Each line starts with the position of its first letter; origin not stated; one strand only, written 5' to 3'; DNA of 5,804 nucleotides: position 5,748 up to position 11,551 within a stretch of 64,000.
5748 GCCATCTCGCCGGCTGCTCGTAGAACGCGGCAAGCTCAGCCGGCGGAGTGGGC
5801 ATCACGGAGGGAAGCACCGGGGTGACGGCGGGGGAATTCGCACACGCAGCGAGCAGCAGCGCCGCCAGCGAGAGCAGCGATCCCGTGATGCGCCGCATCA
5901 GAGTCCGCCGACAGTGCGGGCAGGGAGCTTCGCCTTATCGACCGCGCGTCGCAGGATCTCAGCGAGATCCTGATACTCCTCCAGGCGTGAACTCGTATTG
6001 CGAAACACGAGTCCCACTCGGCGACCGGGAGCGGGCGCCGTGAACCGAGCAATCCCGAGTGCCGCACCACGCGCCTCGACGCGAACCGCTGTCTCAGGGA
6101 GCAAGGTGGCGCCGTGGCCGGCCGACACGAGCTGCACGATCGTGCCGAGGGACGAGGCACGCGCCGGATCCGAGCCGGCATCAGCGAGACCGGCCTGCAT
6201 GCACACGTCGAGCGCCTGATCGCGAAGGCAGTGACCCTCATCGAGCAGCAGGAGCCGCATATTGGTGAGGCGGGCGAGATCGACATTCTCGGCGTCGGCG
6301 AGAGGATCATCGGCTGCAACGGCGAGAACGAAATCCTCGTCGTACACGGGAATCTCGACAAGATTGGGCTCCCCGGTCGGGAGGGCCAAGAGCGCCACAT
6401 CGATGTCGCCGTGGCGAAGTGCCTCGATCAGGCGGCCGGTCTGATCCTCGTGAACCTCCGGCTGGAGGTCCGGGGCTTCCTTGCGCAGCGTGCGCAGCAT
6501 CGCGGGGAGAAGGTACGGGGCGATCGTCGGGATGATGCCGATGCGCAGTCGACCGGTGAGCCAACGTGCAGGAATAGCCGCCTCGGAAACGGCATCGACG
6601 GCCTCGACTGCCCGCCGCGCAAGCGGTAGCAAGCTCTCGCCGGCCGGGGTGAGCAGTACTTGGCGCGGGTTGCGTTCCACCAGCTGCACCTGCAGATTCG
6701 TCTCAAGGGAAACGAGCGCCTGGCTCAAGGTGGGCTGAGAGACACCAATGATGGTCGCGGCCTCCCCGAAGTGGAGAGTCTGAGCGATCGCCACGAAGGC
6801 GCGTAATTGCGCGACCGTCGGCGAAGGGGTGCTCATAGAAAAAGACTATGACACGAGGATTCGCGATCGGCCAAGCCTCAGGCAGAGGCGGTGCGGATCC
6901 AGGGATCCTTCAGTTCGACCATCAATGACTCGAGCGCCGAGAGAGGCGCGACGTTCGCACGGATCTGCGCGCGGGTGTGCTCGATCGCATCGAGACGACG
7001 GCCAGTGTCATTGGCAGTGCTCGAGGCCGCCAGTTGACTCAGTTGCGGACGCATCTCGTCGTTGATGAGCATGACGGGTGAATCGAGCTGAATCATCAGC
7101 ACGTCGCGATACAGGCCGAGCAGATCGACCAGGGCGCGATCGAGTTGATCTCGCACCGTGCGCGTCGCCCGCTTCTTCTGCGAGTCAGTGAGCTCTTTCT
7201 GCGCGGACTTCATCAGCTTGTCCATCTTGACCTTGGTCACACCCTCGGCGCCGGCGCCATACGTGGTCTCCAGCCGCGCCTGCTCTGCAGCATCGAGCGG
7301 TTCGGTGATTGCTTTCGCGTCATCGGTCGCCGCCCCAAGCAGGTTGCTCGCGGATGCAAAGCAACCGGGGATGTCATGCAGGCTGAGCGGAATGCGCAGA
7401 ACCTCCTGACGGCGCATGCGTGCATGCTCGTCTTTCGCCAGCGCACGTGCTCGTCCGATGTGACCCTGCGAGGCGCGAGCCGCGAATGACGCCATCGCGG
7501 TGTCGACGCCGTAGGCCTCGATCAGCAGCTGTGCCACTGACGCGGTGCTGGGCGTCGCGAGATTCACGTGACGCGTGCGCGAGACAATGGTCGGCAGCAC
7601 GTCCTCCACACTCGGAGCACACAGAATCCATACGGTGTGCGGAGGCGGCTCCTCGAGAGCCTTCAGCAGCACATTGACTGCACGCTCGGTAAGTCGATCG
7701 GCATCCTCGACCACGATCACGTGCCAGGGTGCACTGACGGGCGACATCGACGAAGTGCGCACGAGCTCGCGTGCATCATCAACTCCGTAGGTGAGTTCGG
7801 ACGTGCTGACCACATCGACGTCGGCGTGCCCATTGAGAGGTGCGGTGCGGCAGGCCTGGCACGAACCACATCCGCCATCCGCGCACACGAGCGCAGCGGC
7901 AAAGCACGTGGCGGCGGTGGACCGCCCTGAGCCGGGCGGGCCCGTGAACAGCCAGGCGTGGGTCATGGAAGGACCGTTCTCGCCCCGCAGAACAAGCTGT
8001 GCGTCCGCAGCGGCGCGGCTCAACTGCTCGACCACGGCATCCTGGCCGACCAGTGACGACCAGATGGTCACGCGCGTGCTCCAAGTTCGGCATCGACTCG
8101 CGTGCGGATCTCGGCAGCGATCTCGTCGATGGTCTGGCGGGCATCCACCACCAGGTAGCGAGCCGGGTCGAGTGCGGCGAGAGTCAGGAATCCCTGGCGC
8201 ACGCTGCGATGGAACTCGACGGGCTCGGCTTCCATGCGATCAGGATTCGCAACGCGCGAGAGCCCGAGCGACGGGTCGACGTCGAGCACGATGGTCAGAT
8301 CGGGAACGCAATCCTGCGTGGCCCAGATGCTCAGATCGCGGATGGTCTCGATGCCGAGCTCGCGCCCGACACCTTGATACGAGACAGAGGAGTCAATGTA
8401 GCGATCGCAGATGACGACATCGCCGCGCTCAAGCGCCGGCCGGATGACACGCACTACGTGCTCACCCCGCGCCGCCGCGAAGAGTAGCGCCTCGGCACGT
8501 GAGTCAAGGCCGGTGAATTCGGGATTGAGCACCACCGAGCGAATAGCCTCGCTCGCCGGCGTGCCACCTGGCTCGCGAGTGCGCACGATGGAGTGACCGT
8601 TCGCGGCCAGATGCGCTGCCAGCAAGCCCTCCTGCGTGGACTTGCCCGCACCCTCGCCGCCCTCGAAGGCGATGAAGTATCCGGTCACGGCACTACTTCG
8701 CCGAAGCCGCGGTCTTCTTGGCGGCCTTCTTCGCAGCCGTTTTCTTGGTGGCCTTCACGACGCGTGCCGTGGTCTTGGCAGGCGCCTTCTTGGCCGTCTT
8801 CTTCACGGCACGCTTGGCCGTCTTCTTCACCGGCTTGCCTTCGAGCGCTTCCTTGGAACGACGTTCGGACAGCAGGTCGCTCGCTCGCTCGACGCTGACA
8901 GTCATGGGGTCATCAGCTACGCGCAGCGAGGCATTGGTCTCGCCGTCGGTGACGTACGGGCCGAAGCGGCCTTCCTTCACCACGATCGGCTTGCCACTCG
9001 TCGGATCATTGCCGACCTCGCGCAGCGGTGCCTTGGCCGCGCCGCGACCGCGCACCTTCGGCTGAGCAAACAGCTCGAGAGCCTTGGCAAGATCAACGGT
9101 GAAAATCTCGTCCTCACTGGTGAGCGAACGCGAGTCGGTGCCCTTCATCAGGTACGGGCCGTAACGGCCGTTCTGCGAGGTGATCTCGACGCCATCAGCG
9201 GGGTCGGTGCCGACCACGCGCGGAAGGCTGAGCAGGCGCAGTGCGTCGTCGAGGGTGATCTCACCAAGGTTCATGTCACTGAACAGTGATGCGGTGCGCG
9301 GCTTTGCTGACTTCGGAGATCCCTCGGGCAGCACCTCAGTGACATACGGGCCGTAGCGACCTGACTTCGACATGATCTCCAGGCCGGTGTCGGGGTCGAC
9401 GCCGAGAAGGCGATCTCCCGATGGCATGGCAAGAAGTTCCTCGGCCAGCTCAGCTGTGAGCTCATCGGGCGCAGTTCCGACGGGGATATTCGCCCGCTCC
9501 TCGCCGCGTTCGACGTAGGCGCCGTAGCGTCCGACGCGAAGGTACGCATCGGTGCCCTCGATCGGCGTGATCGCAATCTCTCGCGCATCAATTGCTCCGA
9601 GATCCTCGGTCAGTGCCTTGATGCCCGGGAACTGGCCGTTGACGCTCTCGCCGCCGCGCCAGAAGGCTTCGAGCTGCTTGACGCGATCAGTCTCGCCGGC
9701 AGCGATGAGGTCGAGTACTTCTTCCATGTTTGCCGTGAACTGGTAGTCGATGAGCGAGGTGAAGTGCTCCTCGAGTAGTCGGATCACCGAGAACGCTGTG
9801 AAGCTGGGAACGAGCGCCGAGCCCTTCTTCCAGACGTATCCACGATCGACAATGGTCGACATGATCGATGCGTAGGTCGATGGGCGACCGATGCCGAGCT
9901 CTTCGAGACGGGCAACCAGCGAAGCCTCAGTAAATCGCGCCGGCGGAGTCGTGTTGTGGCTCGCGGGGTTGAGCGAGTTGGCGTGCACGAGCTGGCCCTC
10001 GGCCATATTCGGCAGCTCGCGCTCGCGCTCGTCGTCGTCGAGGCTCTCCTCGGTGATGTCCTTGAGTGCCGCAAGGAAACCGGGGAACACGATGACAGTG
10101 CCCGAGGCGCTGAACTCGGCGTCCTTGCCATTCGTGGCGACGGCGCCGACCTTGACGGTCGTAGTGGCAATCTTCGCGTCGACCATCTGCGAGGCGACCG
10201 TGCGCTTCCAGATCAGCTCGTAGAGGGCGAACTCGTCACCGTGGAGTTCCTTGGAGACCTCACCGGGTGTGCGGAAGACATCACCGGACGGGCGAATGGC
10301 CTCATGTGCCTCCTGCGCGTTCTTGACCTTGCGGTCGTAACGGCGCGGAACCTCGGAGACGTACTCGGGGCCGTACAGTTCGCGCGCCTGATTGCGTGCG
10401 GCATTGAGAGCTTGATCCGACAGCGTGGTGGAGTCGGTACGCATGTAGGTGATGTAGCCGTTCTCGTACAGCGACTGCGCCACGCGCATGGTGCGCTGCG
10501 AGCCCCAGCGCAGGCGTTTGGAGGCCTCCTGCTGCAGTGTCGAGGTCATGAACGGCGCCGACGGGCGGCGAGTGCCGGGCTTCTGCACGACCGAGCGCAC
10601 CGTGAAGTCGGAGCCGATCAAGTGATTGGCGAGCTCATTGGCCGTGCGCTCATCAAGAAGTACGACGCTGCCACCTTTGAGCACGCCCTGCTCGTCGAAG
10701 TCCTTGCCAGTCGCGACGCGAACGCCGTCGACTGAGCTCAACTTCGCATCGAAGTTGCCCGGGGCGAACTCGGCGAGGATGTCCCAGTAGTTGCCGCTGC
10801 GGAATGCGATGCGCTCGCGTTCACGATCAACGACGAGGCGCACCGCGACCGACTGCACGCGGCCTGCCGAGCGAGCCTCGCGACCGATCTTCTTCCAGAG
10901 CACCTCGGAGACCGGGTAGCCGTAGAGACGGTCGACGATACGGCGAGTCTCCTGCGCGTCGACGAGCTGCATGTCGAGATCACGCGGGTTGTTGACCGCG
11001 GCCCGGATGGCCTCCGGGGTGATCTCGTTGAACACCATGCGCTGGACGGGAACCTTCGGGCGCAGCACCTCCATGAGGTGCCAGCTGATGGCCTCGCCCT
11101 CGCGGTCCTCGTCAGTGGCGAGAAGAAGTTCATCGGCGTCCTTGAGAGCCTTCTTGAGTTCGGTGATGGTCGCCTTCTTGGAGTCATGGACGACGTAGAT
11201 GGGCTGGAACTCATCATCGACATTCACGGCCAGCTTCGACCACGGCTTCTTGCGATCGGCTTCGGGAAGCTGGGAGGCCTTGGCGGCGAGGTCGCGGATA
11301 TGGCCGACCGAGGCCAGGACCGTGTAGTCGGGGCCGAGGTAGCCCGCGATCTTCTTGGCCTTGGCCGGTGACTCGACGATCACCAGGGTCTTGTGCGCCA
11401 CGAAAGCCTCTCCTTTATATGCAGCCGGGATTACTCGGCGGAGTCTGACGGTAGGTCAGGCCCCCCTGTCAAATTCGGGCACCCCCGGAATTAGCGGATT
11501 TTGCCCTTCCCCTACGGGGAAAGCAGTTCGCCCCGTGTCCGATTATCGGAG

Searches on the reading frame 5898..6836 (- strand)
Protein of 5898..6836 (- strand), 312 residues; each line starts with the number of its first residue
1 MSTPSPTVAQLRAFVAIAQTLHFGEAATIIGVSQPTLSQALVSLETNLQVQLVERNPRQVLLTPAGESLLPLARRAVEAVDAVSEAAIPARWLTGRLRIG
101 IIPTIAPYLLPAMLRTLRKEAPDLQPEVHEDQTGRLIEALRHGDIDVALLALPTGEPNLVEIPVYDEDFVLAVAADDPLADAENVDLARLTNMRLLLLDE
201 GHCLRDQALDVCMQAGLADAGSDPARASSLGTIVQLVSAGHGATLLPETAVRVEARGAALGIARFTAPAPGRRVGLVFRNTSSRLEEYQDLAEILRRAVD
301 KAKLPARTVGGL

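Call 12: search_protein_families(library=pfam, proteins=[window:5898-6836:-], max_evalue=0.001)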
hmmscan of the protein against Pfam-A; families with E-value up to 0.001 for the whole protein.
window:5898-6836:- (312 aa): 3 families
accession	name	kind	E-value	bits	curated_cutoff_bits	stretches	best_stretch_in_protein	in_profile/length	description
PF03466.25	LysR_substrate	-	1.9e-45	155.3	28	1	94-298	5-207/209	LysR substrate binding domain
PF00126.33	HTH_1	-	1.5e-18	66.9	26.6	1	9-67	2-60/60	Bacterial regulatory helix-turn-helix protein, lysR family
PF12849.12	PBP_like_2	-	0.00028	21.2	27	1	97-181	12-106/267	PBP superfamily domain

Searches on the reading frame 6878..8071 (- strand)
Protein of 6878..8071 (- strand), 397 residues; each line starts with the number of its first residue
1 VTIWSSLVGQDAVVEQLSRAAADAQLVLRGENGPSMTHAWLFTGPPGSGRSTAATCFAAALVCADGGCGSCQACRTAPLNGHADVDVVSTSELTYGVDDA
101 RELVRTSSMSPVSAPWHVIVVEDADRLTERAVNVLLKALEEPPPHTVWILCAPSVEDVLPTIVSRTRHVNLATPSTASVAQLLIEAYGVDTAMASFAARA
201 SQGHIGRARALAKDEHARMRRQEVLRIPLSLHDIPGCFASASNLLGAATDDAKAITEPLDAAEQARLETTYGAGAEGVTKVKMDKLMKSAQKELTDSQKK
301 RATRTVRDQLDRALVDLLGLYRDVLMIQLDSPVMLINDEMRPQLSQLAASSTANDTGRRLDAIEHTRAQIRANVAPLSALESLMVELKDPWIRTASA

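Call 11: search_protein_families(library=ncbifam, proteins=[window:6878-8071:-], max_evalue=0.001)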
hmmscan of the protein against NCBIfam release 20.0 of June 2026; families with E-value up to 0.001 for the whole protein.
window:6878-8071:- (397 aa): 58 families (the best 25 are shown)
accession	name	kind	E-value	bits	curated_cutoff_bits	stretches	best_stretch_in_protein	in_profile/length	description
NF005926.0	PRK07940.1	equivalog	7.9e-150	499.5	300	1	1-389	2-390/394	DNA polymerase III subunit delta'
TIGR00678.1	holB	equivalog_domain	5.6e-53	179.3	180.6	1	31-208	8-188/188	DNA polymerase III subunit delta'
NF005972.1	PRK08058.1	equivalog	6.4e-37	127.5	340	1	36-227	26-219/328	DNA polymerase III subunit delta'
TIGR02397.1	dnaX_nterm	equivalog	4.3e-34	118.3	250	1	5-183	14-185/355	DNA polymerase III subunit gamma/tau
NF005846.3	PRK07764.1-6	equivalog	1.6e-31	110.1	625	1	5-170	12-172/628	DNA polymerase III subunit gamma and tau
NF011513.0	PRK14952.1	equivalog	7.3e-31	107.8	737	1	4-175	12-178/596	DNA polymerase III subunits gamma/tau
NF011512.0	PRK14950.1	equivalog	3.6e-29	102.4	593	1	5-184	16-189/585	DNA polymerase III subunits gamma and tau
NF011524.0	PRK14963.1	equivalog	9.8e-29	100.9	601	1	3-183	12-184/647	DNA polymerase III subunits gamma and tau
NF005677.0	PRK07471.1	equivalog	1e-28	100.5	252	1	97-222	123-249/366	DNA polymerase III subunit delta'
NF011510.0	PRK14948.1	equivalog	3.7e-28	98.7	593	1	5-168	18-176/640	DNA polymerase III subunit gamma/tau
NF005845.0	PRK07764.1-5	equivalog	6.6e-28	97.4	1897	1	6-200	121-315/957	DNA polymerase III subunit gamma and tau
NF004046.1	PRK05563.1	equivalog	2.7e-27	95.9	400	1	7-178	17-181/567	DNA polymerase III subunit gamma/tau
NF006280.0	PRK08451.1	equivalog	3.6e-27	95.3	572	1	4-179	13-181/535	DNA polymerase III subunit gamma/tau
NF011526.0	PRK14965.1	equivalog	2e-26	93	670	1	5-171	16-175/578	DNA polymerase III subunits gamma and tau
NF011514.0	PRK14953.1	equivalog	2.6e-26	92.6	536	1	6-183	17-187/488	DNA polymerase III subunits gamma and tau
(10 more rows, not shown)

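Call 12: search_protein_families(library=pfam, proteins=[window:6878-8071:-], max_evalue=0.001)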
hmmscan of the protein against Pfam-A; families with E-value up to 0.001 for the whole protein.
window:6878-8071:- (397 aa): 2 families
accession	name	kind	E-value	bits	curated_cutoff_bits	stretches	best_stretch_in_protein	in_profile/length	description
PF13177.12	DNA_pol3_delta2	-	1.5e-37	129.5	27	1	35-173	17-159/161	DNA polymerase III, delta subunit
PF00004.35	AAA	-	2.5e-06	28.4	21.2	1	41-167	2-124/131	ATPase family associated with various cellular activities (AAA)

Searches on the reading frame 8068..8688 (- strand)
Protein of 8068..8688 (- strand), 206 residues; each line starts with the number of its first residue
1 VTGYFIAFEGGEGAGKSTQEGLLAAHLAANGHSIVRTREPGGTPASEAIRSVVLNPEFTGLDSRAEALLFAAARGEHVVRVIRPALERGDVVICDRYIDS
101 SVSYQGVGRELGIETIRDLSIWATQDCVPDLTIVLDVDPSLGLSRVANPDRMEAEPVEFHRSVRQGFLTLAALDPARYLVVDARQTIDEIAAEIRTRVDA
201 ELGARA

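Call 11: search_protein_families(library=ncbifam, proteins=[window:8068-8688:-], max_evalue=0.001)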
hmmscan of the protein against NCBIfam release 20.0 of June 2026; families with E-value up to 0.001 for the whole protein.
window:8068-8688:- (206 aa): 2 families
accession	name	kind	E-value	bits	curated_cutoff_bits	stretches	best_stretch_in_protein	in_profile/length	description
TIGR00041.1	DTMP_kinase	equivalog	1.1e-50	172.1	83.25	1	2-194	3-196/196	dTMP kinase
NF005923.0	PRK07933.1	equivalog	1.7e-11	43.9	193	1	5-151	2-155/213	dTMP kinase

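Call 12: search_protein_families(library=pfam, proteins=[window:8068-8688:-], max_evalue=0.001)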
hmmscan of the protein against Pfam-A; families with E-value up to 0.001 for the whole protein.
window:8068-8688:- (206 aa): 2 families
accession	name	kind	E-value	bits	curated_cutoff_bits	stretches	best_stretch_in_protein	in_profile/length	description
PF02223.23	Thymidylate_kin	-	2.1e-47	161.7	27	1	8-194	1-185/185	Thymidylate kinase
PF13521.12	AAA_28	-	8.9e-06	26.4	27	1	6-105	2-90/164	AAA domain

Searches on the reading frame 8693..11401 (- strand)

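Call 11: search_protein_families(library=ncbifam, proteins=[window:8693-11401:-], max_evalue=0.001)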
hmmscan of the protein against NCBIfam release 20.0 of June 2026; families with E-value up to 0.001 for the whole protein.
window:8693-11401:- (902 aa): 12 families
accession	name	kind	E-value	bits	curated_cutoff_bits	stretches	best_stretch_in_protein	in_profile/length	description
TIGR01051.1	topA_bact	equivalog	5.5e-232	772.2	456.4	1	6-638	1-626/632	type I DNA topoisomerase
NF006451.0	PRK08780.1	equivalog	1.1e-211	705.5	1265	3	4-634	3-616/824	DNA topoisomerase I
NF004966.0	PRK06319.1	equivalog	3.3e-141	472.1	868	1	3-582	2-571/862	DNA topoisomerase I/SWI domain fusion protein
TIGR01054.1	rgy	equivalog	3.5e-83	279.9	471.7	1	73-582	703-1167/1172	reverse gyrase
NF005829.0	PRK07726.1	subfamily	8.7e-66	222.9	597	1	15-573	12-578/669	DNA topoisomerase 3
TIGR01057.1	topA_arch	equivalog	1.2e-65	222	458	1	28-574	42-551/618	DNA topoisomerase I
NF005555.0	PRK07220.1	equivalog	2.5e-62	211.3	635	1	69-573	78-550/740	DNA topoisomerase I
NF004438.0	PRK05776.1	equivalog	1.9e-60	204.8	793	1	61-573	73-564/677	DNA topoisomerase I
TIGR01056.1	topB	subfamily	8.4e-57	193.1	515.75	1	13-573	21-582/706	DNA topoisomerase III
NF011532.0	PRK14973.1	equivalog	5.9e-53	179.9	930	1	74-572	82-548/936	DNA topoisomerase I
NF006032.0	PRK08173.1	equivalog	9.6e-48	162.5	1058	1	4-575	3-592/863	DNA topoisomerase III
NF011313.0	PRK14724.1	equivalog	5.1e-34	117.2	1088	1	24-564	38-601/988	DNA topoisomerase III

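Call 12: search_protein_families(library=pfam, proteins=[window:8693-11401:-], max_evalue=0.001)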
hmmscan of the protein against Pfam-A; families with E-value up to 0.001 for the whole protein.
window:8693-11401:- (902 aa): 3 families
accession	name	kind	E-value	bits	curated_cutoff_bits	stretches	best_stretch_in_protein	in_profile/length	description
PF01131.25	Topoisom_bac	-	3.4e-115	385.8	35.1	1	142-574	2-407/411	DNA topoisomerase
PF13368.11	Toprim_C_rpt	-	2.6e-58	194.2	22.3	4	799-851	1-53/57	Topoisomerase C-terminal repeat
PF01751.28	Toprim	-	2.7e-20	72.8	23.1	1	5-127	1-96/96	Toprim domain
